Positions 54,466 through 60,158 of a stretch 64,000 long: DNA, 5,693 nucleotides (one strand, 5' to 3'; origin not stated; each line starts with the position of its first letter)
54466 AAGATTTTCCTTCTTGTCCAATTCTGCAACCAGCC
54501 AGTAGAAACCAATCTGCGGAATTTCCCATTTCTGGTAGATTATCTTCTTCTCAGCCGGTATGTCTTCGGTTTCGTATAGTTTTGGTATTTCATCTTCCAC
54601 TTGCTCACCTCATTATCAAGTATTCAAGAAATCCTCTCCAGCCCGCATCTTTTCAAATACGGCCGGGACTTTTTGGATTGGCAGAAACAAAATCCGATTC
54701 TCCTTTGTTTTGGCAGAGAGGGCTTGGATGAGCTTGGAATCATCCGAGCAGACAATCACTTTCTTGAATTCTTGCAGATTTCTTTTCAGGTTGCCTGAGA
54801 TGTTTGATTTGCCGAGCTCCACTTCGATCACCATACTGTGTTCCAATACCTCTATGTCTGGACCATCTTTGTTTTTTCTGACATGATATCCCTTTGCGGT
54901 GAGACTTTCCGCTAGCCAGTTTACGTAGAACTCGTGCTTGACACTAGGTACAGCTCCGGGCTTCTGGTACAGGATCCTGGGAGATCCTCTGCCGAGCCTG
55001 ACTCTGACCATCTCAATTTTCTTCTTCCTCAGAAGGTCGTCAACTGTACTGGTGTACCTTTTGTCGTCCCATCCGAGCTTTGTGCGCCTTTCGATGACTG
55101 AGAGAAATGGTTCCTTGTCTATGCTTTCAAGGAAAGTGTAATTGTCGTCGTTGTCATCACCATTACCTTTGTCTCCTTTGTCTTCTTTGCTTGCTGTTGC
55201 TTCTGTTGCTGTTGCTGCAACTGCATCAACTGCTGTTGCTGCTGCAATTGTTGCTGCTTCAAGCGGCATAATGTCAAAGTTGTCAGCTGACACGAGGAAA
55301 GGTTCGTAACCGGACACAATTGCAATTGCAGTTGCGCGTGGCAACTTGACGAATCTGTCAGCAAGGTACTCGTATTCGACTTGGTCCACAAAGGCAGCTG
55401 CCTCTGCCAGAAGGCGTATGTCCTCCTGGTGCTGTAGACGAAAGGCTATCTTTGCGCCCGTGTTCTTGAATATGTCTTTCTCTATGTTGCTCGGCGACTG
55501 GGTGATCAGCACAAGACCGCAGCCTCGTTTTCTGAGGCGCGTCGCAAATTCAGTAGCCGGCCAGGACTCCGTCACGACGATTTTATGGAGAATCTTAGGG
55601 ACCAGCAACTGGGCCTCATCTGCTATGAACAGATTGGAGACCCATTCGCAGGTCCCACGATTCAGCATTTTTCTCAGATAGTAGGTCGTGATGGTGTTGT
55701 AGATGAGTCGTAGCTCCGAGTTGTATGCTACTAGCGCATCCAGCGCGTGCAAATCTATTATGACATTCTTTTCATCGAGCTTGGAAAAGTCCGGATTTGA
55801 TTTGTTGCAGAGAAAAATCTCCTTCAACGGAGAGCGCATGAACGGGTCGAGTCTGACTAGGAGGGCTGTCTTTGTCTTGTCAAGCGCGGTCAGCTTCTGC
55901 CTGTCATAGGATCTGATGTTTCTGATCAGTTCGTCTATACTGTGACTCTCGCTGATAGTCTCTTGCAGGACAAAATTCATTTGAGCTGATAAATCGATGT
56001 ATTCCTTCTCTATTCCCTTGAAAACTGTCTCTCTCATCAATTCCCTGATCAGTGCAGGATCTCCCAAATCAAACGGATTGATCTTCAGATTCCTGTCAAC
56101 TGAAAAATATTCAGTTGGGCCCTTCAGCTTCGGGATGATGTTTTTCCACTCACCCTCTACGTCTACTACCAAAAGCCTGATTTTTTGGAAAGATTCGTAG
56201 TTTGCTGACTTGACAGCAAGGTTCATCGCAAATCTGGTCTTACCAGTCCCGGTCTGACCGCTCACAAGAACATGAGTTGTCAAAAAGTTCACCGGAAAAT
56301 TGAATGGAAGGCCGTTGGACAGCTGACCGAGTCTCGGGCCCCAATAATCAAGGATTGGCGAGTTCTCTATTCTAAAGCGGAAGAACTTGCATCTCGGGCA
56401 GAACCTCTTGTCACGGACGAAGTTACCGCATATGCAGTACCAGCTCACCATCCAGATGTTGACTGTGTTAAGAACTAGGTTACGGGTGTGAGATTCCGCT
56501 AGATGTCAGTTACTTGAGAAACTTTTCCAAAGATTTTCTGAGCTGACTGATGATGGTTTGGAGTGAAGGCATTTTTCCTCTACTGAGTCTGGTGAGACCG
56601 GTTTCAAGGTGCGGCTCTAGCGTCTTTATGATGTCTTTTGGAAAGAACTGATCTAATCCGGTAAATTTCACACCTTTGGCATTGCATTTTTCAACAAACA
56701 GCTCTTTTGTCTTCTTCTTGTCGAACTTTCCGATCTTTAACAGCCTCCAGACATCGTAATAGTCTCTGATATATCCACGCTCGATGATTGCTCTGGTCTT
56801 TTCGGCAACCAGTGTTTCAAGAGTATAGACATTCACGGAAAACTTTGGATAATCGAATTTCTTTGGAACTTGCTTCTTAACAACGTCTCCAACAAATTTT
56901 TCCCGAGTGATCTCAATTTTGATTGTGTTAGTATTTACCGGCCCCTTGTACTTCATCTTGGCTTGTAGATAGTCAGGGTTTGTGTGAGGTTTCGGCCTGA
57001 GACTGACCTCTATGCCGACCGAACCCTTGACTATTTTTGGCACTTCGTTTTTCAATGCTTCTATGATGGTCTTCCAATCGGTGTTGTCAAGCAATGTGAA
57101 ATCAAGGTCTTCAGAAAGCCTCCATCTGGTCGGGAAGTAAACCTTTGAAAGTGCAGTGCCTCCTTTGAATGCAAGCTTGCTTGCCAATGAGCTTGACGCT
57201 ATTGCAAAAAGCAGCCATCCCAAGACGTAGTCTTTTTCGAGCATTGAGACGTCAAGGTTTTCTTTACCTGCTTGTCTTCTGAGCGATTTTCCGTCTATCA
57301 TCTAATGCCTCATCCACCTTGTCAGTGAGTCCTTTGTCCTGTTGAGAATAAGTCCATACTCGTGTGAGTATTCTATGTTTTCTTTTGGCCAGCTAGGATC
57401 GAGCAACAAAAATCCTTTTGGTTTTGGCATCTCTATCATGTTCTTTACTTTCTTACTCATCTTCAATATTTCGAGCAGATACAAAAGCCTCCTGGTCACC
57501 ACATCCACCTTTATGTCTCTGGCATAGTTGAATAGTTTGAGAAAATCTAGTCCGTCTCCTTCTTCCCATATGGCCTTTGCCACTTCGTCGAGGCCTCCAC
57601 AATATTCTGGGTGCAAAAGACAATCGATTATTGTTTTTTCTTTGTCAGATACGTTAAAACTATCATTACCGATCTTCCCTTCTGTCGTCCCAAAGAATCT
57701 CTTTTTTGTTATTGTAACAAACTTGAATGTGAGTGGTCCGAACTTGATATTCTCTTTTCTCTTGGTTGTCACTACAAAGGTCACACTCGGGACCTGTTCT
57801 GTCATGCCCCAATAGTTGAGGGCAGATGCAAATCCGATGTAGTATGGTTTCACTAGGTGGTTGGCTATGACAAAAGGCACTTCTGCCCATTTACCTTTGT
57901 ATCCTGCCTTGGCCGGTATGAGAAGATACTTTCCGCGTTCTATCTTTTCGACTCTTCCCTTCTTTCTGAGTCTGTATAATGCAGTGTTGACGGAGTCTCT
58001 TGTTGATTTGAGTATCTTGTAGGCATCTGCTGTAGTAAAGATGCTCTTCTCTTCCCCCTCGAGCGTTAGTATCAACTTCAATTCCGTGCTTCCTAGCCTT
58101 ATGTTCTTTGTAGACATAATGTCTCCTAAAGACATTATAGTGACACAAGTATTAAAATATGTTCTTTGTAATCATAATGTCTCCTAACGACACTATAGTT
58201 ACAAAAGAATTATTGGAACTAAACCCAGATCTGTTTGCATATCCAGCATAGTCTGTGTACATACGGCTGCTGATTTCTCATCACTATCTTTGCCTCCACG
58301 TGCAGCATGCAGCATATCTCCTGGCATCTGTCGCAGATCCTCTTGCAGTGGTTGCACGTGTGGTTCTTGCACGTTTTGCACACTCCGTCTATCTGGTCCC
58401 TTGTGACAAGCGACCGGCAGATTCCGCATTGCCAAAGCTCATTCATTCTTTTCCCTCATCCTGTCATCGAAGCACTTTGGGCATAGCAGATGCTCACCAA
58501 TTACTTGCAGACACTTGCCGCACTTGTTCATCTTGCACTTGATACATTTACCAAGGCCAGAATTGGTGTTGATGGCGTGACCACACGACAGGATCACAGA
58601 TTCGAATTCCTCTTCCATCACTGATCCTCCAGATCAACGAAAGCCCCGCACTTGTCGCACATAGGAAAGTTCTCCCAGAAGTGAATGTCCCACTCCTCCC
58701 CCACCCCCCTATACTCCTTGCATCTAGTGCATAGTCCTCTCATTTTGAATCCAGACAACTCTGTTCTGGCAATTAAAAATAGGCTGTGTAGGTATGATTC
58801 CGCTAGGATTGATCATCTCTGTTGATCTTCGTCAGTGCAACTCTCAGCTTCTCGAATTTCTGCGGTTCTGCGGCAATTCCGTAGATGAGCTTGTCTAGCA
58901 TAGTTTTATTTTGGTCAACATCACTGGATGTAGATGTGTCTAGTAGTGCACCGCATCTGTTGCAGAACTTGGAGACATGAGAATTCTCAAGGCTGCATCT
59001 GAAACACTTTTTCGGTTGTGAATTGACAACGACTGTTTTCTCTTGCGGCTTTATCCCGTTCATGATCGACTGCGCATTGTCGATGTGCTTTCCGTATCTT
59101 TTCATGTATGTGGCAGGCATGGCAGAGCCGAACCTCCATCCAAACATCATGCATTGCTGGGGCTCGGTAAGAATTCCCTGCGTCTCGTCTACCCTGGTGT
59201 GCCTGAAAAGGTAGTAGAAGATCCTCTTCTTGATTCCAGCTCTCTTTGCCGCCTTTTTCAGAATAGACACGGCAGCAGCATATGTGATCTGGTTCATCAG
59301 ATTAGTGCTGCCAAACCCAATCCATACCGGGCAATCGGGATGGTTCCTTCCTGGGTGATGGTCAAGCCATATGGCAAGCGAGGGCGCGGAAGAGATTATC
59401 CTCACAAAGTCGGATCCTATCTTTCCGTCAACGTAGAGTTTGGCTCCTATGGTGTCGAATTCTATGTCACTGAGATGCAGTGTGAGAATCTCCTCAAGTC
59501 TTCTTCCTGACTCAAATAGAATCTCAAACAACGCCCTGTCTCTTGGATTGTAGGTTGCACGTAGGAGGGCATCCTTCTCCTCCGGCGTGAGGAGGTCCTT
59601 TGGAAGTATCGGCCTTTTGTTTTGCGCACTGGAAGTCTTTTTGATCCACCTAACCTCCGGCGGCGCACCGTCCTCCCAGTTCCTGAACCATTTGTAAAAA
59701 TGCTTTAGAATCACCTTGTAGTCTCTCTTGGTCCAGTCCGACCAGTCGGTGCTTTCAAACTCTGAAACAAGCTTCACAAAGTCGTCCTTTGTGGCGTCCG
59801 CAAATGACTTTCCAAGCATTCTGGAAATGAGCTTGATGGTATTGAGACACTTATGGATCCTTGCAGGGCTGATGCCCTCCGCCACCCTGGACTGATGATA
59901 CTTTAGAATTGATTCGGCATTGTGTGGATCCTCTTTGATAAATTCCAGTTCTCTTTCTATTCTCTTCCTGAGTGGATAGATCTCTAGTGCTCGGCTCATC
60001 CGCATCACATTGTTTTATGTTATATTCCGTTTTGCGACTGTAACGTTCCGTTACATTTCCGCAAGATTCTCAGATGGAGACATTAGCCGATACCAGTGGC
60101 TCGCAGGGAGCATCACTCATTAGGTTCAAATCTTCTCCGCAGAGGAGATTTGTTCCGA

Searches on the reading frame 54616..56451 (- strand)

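Call 13: search_protein_families(library=pfam, proteins=[window:54616-56451:-], max_evalue=0.01)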
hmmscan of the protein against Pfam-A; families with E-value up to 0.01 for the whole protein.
window:54616-56451:- (611 aa): 9 families
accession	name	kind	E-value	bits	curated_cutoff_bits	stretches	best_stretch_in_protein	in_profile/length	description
PF01935.23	DUF87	-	5e-14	53.4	23.2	1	42-242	4-209/220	Helicase HerA, central domain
PF05872.18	HerA_C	-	0.00094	18.4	22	0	50-101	13-60/502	Helicase HerA-like C-terminal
PF20720.3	nSTAND3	-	0.0023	18.1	27.2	0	60-106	19-61/155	Novel STAND NTPase 3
PF02562.22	PhoH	-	0.003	17.5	27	0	61-94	22-55/205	PhoH-like protein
PF01580.24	FtsK_SpoIIIE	-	0.0033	17.3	24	1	58-99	39-80/221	FtsK/SpoIIIE family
PF13481.12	AAA_25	-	0.0036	17.4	27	1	61-101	36-83/195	AAA domain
PF13401.12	AAA_22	-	0.0045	17.8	27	0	60-109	7-33/130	AAA domain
PF06745.19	ATPase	-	0.0075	16.1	26.6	0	60-84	21-45/231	KaiC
PF05707.18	Zot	-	0.008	16.1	20.3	0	273-328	83-136/197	Zonular occludens toxin (Zot)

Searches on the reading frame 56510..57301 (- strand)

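Call 51: search_protein_families(library=pfam, proteins=[window:56510-57301:-], max_evalue=0.01)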
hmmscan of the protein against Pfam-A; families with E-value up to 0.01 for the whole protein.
window:56510-57301:- (263 aa): 1 family
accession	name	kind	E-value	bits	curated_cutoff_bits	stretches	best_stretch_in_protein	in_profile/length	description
PF08843.17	AbiEii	-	1.6e-34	120.4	22.5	1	29-217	1-199/238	Nucleotidyl transferase AbiEii toxin, Type IV TA system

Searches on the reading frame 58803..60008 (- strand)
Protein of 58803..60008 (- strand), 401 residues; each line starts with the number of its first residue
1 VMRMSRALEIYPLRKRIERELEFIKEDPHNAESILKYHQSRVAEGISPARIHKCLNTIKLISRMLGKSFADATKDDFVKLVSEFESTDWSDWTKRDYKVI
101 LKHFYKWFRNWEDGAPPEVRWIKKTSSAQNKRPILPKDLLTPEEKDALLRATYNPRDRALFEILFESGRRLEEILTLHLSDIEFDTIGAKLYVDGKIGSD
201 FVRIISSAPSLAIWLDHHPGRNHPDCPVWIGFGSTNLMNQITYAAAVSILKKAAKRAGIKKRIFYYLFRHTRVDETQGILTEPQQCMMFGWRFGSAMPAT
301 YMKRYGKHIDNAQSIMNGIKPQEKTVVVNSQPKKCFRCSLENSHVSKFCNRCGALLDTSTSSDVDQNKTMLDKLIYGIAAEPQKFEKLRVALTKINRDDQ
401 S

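Call 51: search_protein_families(library=pfam, proteins=[window:58803-60008:-], max_evalue=0.01)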
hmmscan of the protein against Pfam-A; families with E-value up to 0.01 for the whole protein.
window:58803-60008:- (401 aa): 2 families
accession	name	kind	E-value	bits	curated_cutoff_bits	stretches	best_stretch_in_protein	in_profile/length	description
PF00589.27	Phage_integrase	-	9e-07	29.3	27.1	1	140-271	3-135/172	Phage integrase family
PF11917.13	DUF3435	-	0.00028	20.4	25.8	1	239-326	171-258/418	Protein of unknown function (DUF3435)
